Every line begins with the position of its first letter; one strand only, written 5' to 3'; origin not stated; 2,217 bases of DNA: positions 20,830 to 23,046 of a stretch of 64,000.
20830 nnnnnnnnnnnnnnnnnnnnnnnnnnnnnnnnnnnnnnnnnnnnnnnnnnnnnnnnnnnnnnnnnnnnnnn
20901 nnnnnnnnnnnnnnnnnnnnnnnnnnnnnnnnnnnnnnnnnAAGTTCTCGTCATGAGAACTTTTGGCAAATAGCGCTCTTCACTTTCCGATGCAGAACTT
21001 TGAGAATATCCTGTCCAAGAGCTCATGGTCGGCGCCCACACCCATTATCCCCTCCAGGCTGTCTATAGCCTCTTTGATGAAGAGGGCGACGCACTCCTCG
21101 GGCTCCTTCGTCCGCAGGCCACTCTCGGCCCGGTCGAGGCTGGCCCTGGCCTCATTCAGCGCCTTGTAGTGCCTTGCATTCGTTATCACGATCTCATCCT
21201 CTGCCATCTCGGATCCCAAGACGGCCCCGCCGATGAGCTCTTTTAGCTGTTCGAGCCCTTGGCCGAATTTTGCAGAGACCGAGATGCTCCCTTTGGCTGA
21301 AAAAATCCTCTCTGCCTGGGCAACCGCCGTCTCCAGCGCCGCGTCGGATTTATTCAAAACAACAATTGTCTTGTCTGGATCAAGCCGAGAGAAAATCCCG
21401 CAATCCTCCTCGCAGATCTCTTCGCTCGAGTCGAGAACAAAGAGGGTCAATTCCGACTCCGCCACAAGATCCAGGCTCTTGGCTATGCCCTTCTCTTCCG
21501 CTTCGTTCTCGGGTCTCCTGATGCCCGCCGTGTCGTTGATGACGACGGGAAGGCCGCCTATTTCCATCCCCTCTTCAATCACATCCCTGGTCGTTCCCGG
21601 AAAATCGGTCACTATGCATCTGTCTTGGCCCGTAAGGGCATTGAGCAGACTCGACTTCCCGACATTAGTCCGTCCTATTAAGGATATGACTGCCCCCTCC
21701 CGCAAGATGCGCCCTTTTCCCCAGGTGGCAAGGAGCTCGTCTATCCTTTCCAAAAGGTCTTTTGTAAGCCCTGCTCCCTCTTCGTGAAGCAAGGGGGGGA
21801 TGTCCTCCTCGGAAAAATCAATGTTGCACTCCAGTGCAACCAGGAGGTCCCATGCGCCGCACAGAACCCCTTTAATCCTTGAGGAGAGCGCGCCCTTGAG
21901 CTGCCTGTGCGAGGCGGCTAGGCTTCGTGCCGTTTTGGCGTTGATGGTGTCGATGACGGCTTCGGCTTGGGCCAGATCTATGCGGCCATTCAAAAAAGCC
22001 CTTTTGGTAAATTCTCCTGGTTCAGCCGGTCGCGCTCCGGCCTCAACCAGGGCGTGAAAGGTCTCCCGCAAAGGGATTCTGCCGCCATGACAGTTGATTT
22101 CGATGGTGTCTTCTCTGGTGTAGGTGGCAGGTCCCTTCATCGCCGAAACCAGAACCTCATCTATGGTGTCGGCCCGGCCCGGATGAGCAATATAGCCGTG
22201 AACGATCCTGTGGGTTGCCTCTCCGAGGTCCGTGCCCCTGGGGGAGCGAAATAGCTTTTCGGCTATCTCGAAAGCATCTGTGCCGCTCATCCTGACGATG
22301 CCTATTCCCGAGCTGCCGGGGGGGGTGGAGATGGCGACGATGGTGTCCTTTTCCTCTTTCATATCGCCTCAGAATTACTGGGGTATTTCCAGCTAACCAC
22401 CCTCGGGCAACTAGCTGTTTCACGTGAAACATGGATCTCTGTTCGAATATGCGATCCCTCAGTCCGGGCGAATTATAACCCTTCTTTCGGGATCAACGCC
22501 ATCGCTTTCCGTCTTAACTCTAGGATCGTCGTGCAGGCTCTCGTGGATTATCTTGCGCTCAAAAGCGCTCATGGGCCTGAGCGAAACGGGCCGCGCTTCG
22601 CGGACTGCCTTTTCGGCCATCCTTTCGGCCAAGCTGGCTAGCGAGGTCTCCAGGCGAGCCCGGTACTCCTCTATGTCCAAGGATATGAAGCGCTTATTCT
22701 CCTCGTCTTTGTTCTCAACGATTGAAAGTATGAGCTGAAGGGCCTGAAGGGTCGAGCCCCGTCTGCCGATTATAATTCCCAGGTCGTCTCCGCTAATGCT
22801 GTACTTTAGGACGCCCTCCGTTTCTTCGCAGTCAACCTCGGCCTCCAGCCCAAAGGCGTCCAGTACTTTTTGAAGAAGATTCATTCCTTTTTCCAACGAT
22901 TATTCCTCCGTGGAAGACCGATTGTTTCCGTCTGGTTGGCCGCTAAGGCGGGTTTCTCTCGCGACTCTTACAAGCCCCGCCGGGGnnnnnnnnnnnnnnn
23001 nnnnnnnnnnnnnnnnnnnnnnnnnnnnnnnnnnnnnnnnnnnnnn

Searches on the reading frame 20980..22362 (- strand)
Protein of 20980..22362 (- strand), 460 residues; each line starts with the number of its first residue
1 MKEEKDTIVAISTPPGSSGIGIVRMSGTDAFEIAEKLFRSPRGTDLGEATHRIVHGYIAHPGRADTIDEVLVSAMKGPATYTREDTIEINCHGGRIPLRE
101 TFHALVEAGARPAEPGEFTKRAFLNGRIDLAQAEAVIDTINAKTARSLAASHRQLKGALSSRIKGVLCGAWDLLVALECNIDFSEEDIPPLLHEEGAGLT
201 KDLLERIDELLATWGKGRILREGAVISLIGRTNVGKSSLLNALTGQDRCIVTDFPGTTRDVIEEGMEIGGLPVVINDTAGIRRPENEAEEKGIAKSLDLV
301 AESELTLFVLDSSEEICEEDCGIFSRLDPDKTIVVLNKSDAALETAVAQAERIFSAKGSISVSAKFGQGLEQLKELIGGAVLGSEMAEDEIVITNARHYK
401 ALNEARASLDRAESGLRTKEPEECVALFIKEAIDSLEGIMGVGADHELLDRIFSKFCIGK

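Call 10: search_protein_families(library=pfam, proteins=[window:20980-22362:-])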
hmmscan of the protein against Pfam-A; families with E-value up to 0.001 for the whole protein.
window:20980-22362:- (460 aa): 6 families
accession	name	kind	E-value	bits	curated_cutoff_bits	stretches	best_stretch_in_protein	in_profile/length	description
PF12631.12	MnmE_helical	-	2.5e-47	162.2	40.1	1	130-457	1-211/211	MnmE helical domain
PF10396.14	TrmE_N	-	7.8e-41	139.4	29.8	1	7-127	1-117/117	GTP-binding protein TrmE N-terminus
PF01926.29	MMR_HSR1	-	9.4e-25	87.4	21.9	1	226-338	2-113/113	50S ribosome-binding GTPase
PF02421.24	FeoB_N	-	7.8e-11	42.2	27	1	226-375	3-154/156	Ferrous iron transport protein B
PF03193.22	RsgA_GTPase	-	2.1e-05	24.9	30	0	223-251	106-134/174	RsgA GTPase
PF00350.29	Dynamin_N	-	5.4e-05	23.7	27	0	226-257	1-32/168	Dynamin family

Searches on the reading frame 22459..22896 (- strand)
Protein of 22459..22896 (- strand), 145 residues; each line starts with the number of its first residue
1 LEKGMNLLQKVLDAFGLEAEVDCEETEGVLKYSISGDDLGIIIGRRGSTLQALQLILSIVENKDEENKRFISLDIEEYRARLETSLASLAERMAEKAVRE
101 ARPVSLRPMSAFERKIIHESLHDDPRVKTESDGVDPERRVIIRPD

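Call 61: search_protein_families(library=pfam, proteins=[window:22459-22896:-], max_evalue=0.01)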
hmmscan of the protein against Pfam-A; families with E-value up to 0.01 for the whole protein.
window:22459-22896:- (145 aa): 3 families
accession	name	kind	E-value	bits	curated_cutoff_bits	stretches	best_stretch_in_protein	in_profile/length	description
PF01424.28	R3H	-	5e-19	68.5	26.8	1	86-144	3-60/60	R3H domain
PF13083.13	KH_KhpA-B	-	4.8e-14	52.5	32.1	1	7-69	7-70/73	KhpA/KhpB, KH domain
PF07650.23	KH_2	-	0.0012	19.1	22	1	7-57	5-54/78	KH domain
